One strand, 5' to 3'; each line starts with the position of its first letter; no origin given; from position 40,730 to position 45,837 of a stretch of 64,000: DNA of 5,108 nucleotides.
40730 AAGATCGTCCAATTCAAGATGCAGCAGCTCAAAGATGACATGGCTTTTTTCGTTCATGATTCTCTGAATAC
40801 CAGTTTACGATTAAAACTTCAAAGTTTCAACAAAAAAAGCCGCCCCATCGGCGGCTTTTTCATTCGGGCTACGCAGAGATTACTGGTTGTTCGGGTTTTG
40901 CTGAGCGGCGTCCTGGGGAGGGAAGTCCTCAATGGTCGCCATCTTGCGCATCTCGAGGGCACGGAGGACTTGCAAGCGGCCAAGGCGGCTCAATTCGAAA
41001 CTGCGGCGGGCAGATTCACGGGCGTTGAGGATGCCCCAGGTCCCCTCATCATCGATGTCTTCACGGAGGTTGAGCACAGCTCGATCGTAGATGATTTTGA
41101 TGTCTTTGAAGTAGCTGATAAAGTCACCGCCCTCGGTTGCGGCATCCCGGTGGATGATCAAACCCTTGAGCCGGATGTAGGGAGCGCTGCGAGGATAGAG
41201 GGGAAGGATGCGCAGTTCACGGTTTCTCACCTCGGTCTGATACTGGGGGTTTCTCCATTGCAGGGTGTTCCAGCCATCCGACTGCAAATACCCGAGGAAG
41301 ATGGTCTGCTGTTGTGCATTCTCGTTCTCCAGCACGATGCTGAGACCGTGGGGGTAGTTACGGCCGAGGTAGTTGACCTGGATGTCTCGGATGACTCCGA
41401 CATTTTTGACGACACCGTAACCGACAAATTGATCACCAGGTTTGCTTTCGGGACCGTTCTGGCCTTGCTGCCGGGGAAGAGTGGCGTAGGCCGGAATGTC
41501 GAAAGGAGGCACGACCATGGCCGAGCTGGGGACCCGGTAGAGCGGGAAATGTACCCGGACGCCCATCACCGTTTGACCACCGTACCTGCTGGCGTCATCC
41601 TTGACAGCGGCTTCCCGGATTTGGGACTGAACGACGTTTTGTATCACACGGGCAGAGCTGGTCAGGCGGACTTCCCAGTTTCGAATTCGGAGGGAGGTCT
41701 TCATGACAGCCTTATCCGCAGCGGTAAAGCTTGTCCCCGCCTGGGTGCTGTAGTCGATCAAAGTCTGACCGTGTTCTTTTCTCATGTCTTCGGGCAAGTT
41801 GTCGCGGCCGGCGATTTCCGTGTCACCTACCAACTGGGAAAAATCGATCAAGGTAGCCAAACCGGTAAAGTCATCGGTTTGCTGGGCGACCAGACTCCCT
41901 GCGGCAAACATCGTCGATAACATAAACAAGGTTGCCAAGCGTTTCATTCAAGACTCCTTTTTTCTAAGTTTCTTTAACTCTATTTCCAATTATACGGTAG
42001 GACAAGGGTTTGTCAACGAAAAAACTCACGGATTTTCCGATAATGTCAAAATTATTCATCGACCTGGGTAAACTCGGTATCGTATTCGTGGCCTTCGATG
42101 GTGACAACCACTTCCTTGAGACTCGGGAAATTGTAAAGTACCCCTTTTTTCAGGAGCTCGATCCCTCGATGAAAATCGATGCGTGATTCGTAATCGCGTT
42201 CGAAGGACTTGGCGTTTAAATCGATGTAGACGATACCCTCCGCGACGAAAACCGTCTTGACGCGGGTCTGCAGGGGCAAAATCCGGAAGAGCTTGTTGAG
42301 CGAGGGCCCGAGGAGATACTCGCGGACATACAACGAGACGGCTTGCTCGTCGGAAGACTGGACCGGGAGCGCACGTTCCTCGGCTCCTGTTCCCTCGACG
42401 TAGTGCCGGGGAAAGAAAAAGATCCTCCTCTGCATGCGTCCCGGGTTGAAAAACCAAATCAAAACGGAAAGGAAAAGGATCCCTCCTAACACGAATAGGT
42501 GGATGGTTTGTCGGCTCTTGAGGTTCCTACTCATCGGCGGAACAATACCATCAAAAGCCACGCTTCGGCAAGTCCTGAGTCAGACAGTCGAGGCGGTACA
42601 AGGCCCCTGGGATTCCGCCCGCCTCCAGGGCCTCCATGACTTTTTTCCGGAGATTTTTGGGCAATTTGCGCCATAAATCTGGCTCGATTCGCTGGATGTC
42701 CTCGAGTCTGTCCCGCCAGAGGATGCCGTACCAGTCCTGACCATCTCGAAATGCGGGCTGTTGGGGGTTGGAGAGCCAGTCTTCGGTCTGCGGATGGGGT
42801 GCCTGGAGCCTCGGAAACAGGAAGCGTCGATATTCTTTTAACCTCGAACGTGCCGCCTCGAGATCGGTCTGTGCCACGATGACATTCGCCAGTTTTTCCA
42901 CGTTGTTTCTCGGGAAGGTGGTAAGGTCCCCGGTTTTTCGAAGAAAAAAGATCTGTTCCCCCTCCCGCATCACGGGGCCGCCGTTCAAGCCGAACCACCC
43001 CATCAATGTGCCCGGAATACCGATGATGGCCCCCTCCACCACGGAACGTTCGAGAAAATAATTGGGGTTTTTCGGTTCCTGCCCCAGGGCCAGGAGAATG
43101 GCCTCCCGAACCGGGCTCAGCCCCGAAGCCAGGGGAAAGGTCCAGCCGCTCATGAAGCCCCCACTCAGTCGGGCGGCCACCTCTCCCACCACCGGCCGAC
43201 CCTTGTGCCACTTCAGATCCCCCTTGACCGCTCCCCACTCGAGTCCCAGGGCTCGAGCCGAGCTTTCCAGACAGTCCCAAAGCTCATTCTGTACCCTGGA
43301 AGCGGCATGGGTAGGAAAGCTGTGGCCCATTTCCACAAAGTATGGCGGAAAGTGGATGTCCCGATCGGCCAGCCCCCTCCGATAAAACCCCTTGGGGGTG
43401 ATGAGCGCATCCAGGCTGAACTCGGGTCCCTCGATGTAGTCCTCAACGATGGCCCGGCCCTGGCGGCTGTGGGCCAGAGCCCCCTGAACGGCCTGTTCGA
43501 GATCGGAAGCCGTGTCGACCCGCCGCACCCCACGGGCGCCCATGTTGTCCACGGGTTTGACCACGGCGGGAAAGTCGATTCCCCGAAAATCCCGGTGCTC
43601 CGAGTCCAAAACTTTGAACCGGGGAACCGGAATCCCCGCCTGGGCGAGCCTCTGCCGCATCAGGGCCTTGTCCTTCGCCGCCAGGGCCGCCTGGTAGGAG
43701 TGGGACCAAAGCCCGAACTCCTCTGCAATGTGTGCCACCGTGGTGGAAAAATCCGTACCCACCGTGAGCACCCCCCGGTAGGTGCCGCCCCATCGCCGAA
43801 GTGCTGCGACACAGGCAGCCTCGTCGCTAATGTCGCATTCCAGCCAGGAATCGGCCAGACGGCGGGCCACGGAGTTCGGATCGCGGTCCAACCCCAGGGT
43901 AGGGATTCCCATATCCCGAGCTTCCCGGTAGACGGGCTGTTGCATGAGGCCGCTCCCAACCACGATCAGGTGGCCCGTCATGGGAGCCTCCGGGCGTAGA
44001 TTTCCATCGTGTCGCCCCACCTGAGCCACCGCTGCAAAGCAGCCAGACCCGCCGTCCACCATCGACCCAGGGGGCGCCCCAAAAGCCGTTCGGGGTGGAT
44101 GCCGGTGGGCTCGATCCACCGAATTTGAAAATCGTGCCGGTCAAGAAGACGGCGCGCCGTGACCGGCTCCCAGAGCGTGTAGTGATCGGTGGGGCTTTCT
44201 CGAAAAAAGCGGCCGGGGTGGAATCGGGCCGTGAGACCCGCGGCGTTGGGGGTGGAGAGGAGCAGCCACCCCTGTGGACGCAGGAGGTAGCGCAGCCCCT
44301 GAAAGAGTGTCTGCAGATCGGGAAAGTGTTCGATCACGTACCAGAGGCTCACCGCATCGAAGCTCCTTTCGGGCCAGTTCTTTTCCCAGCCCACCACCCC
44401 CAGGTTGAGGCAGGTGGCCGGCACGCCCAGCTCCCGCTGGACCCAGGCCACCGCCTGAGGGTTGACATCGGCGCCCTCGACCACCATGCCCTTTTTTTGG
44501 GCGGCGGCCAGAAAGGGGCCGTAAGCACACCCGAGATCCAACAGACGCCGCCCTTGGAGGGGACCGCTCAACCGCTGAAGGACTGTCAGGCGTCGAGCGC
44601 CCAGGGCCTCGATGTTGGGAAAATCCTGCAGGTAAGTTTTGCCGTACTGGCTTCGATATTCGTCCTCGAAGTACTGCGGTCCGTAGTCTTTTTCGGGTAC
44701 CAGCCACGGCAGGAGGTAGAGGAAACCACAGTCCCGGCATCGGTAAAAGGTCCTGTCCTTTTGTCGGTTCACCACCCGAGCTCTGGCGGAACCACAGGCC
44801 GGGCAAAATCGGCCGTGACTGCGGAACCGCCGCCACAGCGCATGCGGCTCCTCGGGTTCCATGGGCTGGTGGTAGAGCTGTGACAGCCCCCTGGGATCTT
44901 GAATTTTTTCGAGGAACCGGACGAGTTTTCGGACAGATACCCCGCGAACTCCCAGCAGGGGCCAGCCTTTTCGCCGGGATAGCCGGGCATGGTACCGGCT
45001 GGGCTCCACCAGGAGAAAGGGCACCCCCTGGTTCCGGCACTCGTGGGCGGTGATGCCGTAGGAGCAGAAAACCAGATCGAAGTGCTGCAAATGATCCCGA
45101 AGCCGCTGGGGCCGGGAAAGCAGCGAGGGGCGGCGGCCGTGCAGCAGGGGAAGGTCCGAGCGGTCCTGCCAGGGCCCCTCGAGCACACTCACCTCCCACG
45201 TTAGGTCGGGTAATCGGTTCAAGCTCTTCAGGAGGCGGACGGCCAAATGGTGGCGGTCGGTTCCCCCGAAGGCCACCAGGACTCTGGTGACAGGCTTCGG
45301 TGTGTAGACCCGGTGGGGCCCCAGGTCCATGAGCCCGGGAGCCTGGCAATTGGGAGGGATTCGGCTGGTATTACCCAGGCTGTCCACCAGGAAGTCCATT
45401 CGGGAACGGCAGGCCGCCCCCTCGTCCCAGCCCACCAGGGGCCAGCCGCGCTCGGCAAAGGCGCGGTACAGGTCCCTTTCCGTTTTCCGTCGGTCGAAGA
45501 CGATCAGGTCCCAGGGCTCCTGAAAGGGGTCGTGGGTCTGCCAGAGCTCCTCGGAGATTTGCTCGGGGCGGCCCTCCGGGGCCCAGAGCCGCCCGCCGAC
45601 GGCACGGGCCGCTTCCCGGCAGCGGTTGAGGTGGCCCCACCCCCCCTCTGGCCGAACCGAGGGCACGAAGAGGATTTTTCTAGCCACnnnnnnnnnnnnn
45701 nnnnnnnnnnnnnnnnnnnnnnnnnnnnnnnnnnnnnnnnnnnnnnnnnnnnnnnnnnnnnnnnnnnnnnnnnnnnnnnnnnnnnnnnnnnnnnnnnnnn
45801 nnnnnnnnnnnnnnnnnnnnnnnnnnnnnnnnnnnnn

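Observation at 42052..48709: Six-gene translationally coupled operon (SPASM / cytidylyltransferase / PseG-methyltransferase fusion / ATP-grasp) just upstream of the flaA promoter: candidate non-canonical CMP-sugar or nonulosonic-acid-like modification system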

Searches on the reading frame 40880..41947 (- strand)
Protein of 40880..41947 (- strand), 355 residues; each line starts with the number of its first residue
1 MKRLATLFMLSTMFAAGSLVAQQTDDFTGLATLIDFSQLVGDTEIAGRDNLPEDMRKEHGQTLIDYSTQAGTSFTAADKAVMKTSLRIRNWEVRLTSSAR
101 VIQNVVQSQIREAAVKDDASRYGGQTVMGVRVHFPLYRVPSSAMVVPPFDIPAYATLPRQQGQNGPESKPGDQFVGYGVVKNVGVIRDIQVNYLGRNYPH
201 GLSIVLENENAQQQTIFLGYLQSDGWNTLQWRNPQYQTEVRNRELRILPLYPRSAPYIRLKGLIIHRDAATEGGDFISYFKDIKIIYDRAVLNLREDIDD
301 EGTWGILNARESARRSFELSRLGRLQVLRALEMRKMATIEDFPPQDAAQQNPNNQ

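Call 3: search_protein_families(library=pfam, proteins=[window:40880-41947:-], max_evalue=0.01)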
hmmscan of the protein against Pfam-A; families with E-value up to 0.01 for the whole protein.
window:40880-41947:- (355 aa): 1 family
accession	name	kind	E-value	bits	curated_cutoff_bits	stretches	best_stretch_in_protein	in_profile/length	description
PF04620.18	FlaA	-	1.8e-74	250.7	25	1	58-294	4-228/230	Flagellar filament outer layer protein Flaa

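Call 4: search_protein_families(library=ncbifam, proteins=[window:40880-41947:-], max_evalue=0.01)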
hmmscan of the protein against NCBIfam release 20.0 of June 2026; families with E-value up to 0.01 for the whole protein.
window:40880-41947:- (355 aa): 1 family
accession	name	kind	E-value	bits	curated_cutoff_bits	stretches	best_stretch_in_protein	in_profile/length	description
NF047846.1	FlagFilOutFlaA2Lepto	equivalog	0.0034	16.8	440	1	184-290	120-218/231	flagellar filament outer layer protein FlaA2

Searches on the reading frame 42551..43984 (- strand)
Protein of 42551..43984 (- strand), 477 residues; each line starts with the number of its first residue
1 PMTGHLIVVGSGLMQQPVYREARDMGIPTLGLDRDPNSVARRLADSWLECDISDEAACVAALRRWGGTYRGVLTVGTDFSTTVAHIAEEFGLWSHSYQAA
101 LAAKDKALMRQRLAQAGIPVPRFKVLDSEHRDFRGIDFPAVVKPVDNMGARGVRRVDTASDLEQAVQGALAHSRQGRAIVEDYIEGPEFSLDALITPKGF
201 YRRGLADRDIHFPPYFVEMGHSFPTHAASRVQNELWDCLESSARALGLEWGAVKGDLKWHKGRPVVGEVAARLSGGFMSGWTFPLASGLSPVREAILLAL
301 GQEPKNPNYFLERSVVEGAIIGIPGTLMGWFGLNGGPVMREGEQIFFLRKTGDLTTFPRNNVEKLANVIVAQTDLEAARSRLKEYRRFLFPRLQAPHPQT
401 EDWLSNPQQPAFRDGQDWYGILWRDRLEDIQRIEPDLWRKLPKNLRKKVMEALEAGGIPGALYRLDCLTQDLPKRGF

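Call 3: search_protein_families(library=pfam, proteins=[window:42551-43984:-], max_evalue=0.01)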
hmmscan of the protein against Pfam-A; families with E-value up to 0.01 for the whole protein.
window:42551-43984:- (477 aa): 6 families
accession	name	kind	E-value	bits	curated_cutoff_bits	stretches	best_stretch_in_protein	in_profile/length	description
PF13535.11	ATP-grasp_4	-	7.8e-13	48.8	27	1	136-276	1-155/160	ATP-grasp domain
PF02655.19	ATP-grasp_3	-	2.1e-09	38.1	23.2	1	103-275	1-159/160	ATP-grasp domain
PF07478.18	Dala_Dala_lig_C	-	1e-05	25.6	24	1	114-190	3-87/204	D-ala D-ala ligase C-terminus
PF01071.24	GARS_A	-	6.1e-05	23.4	27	1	105-198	2-103/194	Phosphoribosylglycinamide synthetase, ATP-grasp (A) domain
PF02222.28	ATP-grasp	-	0.00025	21.2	27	1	112-185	2-77/179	ATP-grasp domain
PF02786.22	CPSase_L_D2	-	0.0018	18.3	19.8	1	105-187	1-92/211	Carbamoyl-phosphate synthase L chain, ATP binding domain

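Call 4: search_protein_families(library=ncbifam, proteins=[window:42551-43984:-], max_evalue=0.01)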
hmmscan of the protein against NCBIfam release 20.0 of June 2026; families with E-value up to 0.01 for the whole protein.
window:42551-43984:- (477 aa): 40 families (the best 25 are shown)
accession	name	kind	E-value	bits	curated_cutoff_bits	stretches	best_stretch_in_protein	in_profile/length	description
NF002563.0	PRK02186.1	subfamily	1.6e-30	106.1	625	1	47-279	50-283/890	argininosuccinate lyase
NF002378.0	PRK01372.1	subfamily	8.1e-11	41.2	243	1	99-191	94-186/305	D-alanine--D-alanine ligase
TIGR01205.1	D_ala_D_alaTIGR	subfamily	5.7e-10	38.7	245.65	1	98-198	99-205/318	D-alanine--D-alanine ligase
NF005543.0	PRK07206.1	subfamily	4.3e-09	35.5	302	2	229-302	244-316/416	hypothetical protein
NF010623.0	PRK14016.1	subfamily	5.1e-09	34.8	877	1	102-190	211-301/871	cyanophycin synthetase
TIGR02068.2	cya_phycin_syn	equivalog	1.3e-08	33.4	850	1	99-189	207-299/862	cyanophycin synthetase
TIGR01161.1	purK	equivalog_domain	1.5e-08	34.3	318.4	1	6-185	2-179/362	5-(carboxyamino)imidazole ribonucleotide synthase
NF004680.0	PRK06019.1-6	equivalog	2.2e-08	33.3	327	1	98-173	109-188/405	5-(carboxyamino)imidazole ribonucleotide synthase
NF006766.0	PRK09288.1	equivalog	4.9e-08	32.2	339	1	5-185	14-199/396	formate-dependent phosphoribosylglycinamide formyltransferase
NF004679.0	PRK06019.1-5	equivalog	5.5e-08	32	326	1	5-185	4-181/376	5-(carboxyamino)imidazole ribonucleotide synthase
TIGR01142.1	purT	equivalog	1.7e-07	30.5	502.15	1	6-185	2-186/380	phosphoribosylglycinamide formyltransferase 2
NF009405.0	PRK12767.1-4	equivalog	2e-07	30.4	390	1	101-199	108-200/320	carbamoyl phosphate synthase-like protein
TIGR00768.1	rimK_fam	subfamily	2.5e-07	30.3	143.4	1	75-188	56-174/276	RimK family alpha-L-glutamate ligase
TIGR03909.1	pyrrolys_PylC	equivalog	2.5e-07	29.8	248.3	1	22-194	18-177/374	3-methylornithine--L-lysine ligase PylC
NF012215.1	D_ala_D_lac_VanD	exception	4.6e-07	29.5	700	1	97-190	124-216/343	D-alanine--(R)-lactate ligase VanD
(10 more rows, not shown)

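Call 19: search_solved_structures(query=window:42551-43981:-, max_evalue=0.01)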
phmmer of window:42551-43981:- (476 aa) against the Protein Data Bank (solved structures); distinct sequences matched with E-value up to 0.01: 20.
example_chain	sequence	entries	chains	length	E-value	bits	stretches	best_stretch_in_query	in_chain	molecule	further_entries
3vot_A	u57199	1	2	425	3.4e-13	52.3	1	67-293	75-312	L-amino acid ligase, BL00235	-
4dim_A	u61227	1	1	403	6.5e-10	41.4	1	4-274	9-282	Phosphoribosylglycinamide synthetase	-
3ax6_A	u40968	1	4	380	1.5e-07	33.6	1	7-168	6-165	Phosphoribosylaminoimidazole carboxylase, ATPase subunit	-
4wd3_A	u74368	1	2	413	1.5e-06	30.3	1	83-278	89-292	L-amino acid ligase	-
7lgm_A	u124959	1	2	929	3.3e-05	25.9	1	95-188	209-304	Cyanophycin synthase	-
8evy_B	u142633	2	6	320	5e-05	25.3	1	98-193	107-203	D-alanine--D-alanine ligase B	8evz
7lgn_A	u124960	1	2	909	5.1e-05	25.3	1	95-189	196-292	Cyanophycin synthase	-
2ip4_A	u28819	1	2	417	0.00014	23.9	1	91-194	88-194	Phosphoribosylamine--glycine ligase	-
1e4e_B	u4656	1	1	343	0.00016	23.7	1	97-189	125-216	VANCOMYCIN/TEICOPLANIN A-TYPE RESISTANCE PROTEIN VANA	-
1e4e_A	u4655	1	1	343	0.00016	23.7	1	97-189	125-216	VANCOMYCIN/TEICOPLANIN A-TYPE RESISTANCE PROTEIN VANA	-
2yzg_A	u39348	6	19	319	0.00023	23.1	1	98-183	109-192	D-alanine--D-alanine ligase | D-alanine-D-alanine ligase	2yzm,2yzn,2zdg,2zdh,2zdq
2fb9_A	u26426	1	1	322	0.00024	23.1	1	98-183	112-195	D-alanine:D-alanine ligase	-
6u1c_A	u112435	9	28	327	0.00024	23.1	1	98-183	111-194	D-alanine--D-alanine ligase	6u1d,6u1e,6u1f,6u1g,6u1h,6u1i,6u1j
2yrw_A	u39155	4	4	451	0.00044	22.2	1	85-206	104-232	Phosphoribosylglycinamide synthetase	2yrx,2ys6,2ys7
4zqi_A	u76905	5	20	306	0.0052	18.7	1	135-191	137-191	D-alanine--D-alanine ligase | D-alanine-D-alanine ligase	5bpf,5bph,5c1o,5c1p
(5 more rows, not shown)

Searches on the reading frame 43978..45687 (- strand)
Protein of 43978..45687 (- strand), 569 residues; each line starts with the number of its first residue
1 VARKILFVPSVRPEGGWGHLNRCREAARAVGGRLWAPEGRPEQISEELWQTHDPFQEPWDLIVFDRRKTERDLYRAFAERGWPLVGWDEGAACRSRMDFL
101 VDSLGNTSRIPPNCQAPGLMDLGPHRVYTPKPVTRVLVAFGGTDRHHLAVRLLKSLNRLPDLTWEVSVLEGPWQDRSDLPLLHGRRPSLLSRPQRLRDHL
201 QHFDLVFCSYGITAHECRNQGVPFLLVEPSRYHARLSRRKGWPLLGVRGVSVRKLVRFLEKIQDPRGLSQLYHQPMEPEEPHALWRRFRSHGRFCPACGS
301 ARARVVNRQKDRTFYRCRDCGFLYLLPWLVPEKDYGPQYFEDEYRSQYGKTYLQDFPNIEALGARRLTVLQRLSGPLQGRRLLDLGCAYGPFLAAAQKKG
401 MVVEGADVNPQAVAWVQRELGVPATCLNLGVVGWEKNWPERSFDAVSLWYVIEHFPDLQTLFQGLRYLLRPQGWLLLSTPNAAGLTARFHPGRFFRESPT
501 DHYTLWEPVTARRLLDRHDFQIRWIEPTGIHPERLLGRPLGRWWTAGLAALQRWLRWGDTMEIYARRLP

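Call 3: search_protein_families(library=pfam, proteins=[window:43978-45687:-], max_evalue=0.01)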
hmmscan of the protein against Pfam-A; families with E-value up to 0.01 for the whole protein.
window:43978-45687:- (569 aa): 8 families
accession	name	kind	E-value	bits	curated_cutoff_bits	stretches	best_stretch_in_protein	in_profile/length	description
PF13489.12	Methyltransf_23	-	7.2e-23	81.6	27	1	369-522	12-161/164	Methyltransferase domain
PF08241.18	Methyltransf_11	-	9.4e-11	42.6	21.2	1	383-476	1-94/95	Methyltransferase domain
PF08242.18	Methyltransf_12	-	2.4e-10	41.4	30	1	383-475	1-98/98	Methyltransferase domain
PF13649.12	Methyltransf_25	-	1.9e-09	38.5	27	1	383-473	2-97/97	Methyltransferase domain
PF13847.12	Methyltransf_31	-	0.00012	22.2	27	1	379-481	4-113/145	Methyltransferase domain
PF12760.12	Zn_ribbon_IS1595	-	0.0051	17.2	25.4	0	291-321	17-44/46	Transposase zinc-ribbon domain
PF02353.26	CMAS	-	0.0073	16.1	27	0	377-479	61-166/273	Mycolic acid cyclopropane synthetase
PF17283.8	Zn_ribbon_SprT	-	0.0089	16.5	28.1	0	295-321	7-31/38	SprT-like zinc ribbon domain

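Call 4: search_protein_families(library=ncbifam, proteins=[window:43978-45687:-], max_evalue=0.01)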
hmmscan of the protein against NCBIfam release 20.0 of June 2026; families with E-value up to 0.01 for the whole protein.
window:43978-45687:- (569 aa): 11 families
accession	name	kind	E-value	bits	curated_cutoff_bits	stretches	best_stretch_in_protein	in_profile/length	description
TIGR01983.1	UbiG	equivalog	1.3e-09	37.7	102.95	1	375-482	46-156/228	bifunctional 2-polyprenyl-6-hydroxyphenol methylase/3-demethylubiquinol 3-O-methyltransferase UbiG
NF043040.1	corrin_prot_MT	hypoth_equivalog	1.2e-07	31.4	180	1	378-477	41-147/216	corrinoid protein-associated methyltransferase CpaM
NF041255.1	mycofact_MftM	equivalog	6e-05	22.5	200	1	369-457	130-219/289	mycofactocin oligosaccharide methyltransferase MftM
NF045667.1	MTase_DVU1556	equivalog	6.6e-05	22.5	155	1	374-478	18-120/213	DVU_1556 family methyltransferase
TIGR02021.1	BchM-ChlM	equivalog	0.00033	20.1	158.9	1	368-457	43-133/218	magnesium protoporphyrin IX methyltransferase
NF047723.1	TransFacS4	equivalog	0.00038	20.9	120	1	293-324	61-90/90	transcription factor S4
TIGR03590.1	PseG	equivalog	0.001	18.8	153.55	1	131-227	169-267/280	UDP-2,4-diacetamido-2,4,6-trideoxy-beta-L-altropyranose hydrolase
NF041909.1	HVO_2753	equivalog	0.0014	18.5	80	1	295-322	29-56/59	HVO_2753 family zinc finger protein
NF045825.1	FAmtase_mtf2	equivalog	0.0021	17.3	400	1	377-477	57-158/248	fatty-acid O-methyltransferase Mtf2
NF041374.1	GDCCVxC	domain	0.0042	17.3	40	0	295-322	5-32/58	GDCCVxC domain-containing (seleno)protein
NF008686.0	PRK11705.1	equivalog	0.0071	15.4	400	0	345-479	134-267/383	cyclopropane fatty acyl phospholipid synthase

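Call 18: search_solved_structures(query=window:43978-45687:-, max_evalue=0.1)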
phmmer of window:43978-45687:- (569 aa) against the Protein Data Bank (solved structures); distinct sequences matched with E-value up to 0.1: 25.
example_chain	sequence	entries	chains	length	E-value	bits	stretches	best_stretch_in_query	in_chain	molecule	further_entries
4kdr_A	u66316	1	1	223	1.9e-07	33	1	356-492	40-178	3-demethylubiquinone-9 3-methyltransferase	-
5dpm_A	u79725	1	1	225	1.9e-07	33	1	356-492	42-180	Ubiquinone biosynthesis O-methyltransferase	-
4kdc_A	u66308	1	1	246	1.1e-06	30.6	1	356-484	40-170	3-demethylubiquinone-9 3-methyltransferase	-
3dli_A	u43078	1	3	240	2.3e-06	29.5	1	377-488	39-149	methyltransferase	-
5wp4_A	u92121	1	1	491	2.7e-05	25.9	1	347-479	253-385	Phosphoethanolamine N-methyltransferase 1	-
3cc8_A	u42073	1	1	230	4.2e-05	25.3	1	379-486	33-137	Putative methyltransferase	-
3bkw_A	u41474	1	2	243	8.8e-05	24.2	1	356-485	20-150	S-adenosylmethionine dependent methyltransferase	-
9rfr_A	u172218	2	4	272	0.00022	22.9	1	377-472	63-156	Ubiquinone biosynthesis O-methyltransferase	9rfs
4krh_A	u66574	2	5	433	0.00046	21.9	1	365-478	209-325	Phosphoethanolamine N-methyltransferase 2 | Phospholethanolamine N-methyltransferase 2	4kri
5wp5_A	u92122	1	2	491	0.00064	21.4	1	378-478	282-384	Phosphomethylethanolamine N-methyltransferase 2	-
5jdz_A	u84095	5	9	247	0.00088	20.9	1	353-480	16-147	Methyl transferase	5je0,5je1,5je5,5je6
5je3_A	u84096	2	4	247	0.00096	20.8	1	353-480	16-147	Methyl transferase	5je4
5jdy_A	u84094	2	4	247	0.001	20.7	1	353-480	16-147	Methyl transferase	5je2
7pd7_A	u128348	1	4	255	0.0012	20.5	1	380-485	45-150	Methyltransferase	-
8rdl_A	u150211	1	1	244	0.0012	20.5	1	369-476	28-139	ToxA protein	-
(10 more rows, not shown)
